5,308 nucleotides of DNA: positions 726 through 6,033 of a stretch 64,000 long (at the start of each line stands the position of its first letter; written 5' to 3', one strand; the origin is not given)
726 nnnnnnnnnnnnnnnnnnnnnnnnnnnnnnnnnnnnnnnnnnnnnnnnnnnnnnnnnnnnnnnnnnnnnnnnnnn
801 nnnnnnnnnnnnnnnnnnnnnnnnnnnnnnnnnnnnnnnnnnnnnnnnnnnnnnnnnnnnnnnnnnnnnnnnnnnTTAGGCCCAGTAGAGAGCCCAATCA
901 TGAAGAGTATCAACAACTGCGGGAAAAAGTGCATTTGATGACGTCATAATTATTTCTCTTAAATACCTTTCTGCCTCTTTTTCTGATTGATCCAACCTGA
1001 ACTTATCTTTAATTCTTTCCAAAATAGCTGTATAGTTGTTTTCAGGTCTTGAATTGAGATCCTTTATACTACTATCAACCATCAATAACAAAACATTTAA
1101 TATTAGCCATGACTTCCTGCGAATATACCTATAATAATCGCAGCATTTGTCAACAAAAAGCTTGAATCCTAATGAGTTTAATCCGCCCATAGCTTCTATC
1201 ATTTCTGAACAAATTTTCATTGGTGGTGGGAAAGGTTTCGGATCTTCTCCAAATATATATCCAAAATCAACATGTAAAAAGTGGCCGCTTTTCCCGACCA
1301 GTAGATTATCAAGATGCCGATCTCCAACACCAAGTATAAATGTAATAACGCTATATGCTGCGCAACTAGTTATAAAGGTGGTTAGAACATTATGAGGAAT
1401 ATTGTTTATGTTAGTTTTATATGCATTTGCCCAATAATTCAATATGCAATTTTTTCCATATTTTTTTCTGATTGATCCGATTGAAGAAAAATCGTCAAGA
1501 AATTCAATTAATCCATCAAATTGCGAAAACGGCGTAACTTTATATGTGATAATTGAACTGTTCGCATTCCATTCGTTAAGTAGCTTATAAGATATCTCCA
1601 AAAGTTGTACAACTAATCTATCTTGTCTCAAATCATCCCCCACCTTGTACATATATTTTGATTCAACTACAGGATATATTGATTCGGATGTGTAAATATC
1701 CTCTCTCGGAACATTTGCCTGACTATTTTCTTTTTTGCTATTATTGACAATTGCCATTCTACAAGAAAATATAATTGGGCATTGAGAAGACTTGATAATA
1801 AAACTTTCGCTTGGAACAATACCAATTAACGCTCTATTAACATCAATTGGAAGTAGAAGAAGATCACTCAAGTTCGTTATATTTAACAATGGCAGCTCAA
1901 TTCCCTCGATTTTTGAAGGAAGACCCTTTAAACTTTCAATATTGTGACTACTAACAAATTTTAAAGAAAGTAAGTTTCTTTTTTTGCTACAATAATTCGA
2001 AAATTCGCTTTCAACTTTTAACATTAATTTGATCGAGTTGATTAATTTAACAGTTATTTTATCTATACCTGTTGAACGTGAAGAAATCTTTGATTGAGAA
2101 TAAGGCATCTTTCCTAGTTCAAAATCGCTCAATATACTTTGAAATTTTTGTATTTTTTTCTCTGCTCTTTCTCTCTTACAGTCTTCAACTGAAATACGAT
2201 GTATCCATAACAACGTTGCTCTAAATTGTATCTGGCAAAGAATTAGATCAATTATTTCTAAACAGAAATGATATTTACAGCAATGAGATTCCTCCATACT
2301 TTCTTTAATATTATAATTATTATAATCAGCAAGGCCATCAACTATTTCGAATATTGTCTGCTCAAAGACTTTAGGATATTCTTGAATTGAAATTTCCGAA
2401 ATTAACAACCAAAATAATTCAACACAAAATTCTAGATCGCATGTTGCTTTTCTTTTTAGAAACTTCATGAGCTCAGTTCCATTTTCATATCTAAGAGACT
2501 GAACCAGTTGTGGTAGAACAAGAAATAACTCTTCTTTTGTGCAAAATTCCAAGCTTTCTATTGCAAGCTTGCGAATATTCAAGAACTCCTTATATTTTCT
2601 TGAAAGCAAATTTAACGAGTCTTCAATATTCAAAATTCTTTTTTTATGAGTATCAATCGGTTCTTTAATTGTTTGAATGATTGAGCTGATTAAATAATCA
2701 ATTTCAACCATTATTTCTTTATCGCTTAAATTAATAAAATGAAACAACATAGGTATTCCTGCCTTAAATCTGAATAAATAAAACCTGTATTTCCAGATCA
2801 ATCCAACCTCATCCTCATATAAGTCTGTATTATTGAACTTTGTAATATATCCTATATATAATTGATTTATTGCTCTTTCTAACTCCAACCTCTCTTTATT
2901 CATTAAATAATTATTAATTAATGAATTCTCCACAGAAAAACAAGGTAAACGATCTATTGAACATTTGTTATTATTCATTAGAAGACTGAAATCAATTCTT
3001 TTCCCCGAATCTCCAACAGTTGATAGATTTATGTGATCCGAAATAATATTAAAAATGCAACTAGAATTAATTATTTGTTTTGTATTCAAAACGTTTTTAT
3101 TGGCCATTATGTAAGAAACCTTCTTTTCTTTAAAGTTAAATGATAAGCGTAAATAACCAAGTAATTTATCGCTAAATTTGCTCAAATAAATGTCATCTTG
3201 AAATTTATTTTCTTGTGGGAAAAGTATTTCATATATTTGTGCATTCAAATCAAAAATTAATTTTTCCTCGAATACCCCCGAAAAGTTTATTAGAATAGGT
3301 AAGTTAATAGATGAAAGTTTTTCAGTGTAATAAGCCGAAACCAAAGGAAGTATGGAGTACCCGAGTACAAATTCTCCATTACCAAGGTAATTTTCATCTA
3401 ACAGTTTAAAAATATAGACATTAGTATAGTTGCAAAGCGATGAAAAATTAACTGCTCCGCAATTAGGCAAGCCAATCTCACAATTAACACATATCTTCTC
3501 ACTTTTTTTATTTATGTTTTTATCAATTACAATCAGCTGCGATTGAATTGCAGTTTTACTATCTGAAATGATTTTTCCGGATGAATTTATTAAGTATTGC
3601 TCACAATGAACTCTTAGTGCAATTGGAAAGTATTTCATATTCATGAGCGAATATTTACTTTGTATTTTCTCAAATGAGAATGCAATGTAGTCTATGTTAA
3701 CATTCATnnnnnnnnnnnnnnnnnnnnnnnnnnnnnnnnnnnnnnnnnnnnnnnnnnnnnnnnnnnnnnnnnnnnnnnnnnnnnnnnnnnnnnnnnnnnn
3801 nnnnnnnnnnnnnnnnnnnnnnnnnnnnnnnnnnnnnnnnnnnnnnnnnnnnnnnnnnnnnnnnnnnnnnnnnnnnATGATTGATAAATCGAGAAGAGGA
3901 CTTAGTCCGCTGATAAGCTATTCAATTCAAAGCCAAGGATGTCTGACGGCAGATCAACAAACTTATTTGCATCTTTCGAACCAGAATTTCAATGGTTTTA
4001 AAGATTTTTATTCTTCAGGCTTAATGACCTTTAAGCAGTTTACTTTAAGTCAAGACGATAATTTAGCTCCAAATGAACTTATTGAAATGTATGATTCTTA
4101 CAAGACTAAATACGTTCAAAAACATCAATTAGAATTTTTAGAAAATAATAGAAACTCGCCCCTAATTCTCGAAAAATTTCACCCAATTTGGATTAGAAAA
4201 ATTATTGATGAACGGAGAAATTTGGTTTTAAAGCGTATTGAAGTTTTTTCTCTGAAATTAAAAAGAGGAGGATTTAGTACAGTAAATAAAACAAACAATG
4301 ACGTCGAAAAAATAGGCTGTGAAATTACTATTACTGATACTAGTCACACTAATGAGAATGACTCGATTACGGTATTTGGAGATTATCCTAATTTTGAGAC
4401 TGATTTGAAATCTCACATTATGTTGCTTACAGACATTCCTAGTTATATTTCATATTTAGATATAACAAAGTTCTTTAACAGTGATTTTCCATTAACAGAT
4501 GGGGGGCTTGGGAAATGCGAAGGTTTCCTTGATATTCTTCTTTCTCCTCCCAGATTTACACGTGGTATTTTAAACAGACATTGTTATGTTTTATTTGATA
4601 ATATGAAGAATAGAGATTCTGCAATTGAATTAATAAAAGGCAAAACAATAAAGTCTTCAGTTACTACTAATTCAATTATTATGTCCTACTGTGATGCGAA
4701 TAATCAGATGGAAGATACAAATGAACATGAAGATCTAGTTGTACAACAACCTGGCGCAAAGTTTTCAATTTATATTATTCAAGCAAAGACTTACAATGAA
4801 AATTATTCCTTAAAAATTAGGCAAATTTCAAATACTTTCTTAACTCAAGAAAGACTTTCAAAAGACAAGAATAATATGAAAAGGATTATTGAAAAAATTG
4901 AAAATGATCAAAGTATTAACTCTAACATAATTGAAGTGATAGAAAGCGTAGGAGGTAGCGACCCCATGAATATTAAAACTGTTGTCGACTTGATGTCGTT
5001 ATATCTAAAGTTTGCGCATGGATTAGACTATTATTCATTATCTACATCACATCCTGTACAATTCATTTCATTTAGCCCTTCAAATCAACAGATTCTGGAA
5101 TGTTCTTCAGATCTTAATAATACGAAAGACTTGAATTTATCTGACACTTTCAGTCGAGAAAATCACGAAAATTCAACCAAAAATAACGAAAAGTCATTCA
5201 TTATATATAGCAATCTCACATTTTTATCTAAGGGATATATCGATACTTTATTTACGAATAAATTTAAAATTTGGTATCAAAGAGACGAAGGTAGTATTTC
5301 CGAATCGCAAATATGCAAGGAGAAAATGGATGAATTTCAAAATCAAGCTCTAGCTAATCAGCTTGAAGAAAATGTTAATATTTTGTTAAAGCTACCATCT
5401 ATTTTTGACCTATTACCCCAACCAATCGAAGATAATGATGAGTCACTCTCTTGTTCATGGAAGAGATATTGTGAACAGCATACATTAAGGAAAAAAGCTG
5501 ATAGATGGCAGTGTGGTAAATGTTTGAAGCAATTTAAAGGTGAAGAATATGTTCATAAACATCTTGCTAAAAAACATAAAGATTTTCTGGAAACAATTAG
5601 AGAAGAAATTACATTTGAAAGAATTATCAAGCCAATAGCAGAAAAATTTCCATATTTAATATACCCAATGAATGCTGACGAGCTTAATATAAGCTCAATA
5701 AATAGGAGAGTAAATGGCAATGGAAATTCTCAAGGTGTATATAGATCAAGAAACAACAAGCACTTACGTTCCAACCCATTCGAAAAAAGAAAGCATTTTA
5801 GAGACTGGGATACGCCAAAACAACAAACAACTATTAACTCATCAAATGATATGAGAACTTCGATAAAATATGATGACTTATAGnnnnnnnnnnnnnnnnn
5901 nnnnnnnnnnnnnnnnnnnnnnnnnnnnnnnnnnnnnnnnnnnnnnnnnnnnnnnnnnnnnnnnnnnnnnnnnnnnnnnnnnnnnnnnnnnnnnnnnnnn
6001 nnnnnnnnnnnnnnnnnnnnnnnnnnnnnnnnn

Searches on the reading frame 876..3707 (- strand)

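Call 7: search_protein_families(library=pfam, proteins=[window:876-3707:-])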
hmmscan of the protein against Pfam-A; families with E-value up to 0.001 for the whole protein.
window:876-3707:- (943 aa): 2 families
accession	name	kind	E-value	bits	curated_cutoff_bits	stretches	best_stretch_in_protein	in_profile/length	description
PF00454.33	PI3_PI4_kinase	-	1.1e-42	147.1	27.1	1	683-884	2-239/241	Phosphatidylinositol 3- and 4-kinase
PF00613.26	PI3Ka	-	6.1e-22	78.4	31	1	294-459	23-176/185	Phosphoinositide 3-kinase family, accessory domain (PIK domain)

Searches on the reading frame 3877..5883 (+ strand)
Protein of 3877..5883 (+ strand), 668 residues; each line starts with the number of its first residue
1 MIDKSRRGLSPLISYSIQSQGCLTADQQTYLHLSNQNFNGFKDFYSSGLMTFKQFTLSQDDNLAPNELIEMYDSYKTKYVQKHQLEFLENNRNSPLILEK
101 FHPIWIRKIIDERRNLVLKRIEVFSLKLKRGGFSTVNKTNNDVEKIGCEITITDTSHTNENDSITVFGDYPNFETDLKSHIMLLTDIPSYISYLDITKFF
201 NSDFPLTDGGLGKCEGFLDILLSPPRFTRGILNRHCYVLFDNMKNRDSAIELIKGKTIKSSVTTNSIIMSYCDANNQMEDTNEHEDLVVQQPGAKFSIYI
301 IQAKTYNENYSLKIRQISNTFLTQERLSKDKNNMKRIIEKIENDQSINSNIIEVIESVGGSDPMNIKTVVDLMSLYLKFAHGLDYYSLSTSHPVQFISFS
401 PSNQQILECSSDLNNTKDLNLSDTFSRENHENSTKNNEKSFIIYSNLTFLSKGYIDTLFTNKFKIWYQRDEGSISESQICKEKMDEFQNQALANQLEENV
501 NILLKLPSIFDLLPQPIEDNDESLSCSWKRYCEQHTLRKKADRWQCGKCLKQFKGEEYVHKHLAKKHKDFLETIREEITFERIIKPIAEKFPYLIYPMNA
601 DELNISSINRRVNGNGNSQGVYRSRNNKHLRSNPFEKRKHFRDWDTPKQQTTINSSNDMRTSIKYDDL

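Call 7: search_protein_families(library=pfam, proteins=[window:3877-5883:+])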
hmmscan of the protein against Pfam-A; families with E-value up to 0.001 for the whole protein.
window:3877-5883:+ (668 aa): 2 families
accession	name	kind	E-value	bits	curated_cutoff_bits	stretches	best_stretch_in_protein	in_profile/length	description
PF12066.13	SERRATE_Ars2_N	-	3.2e-23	82.4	27.3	1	53-145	1-93/110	SERRATE/Ars2, N-terminal domain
PF04959.19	ARS2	-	4.2e-10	40.6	30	1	530-580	54-104/195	Arsenite-resistance protein 2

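Call 21: find_encoding_contigs(protein=window:3877-5883:+, flank=10000, max_places=4)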
Protein window:3877-5883:+ (668 aa): 24 contigs read that carry it; 4 places shown.
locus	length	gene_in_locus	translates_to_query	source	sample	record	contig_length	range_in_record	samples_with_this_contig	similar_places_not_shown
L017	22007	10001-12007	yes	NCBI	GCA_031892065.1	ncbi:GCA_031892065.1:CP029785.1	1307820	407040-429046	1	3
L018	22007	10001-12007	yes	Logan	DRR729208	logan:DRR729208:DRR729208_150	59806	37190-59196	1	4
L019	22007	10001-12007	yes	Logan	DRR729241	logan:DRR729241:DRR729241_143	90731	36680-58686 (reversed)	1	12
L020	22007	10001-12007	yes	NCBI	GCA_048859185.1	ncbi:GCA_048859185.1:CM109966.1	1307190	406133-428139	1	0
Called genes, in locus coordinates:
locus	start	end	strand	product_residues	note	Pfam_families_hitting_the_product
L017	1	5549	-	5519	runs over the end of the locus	PF20175:Tra1_central, PF20206:Tra1_ring, PF02259:FAT, PF00454:PI3_PI4_kinase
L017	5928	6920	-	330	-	PF00432:Prenyltrans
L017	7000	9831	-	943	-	PF00613:PI3Ka, PF00454:PI3_PI4_kinase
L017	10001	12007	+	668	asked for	PF12066:SERRATE_Ars2_N, PF04959:ARS2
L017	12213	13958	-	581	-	PF00270:DEAD, PF00271:Helicase_C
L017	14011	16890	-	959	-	-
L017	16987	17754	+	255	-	PF00583:Acetyltransf_1 (weak)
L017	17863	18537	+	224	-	-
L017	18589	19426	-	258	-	PF01778:Ribosomal_L28e, PF04874:Mak16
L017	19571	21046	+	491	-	PF07065:D123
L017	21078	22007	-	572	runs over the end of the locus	PF01595:CNNM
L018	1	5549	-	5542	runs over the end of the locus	PF20175:Tra1_central, PF20206:Tra1_ring, PF02259:FAT, PF00454:PI3_PI4_kinase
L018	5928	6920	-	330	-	PF00432:Prenyltrans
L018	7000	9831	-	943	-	PF00613:PI3Ka, PF00454:PI3_PI4_kinase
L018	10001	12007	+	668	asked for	PF12066:SERRATE_Ars2_N, PF04959:ARS2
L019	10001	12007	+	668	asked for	PF12066:SERRATE_Ars2_N, PF04959:ARS2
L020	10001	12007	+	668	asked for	PF12066:SERRATE_Ars2_N, PF04959:ARS2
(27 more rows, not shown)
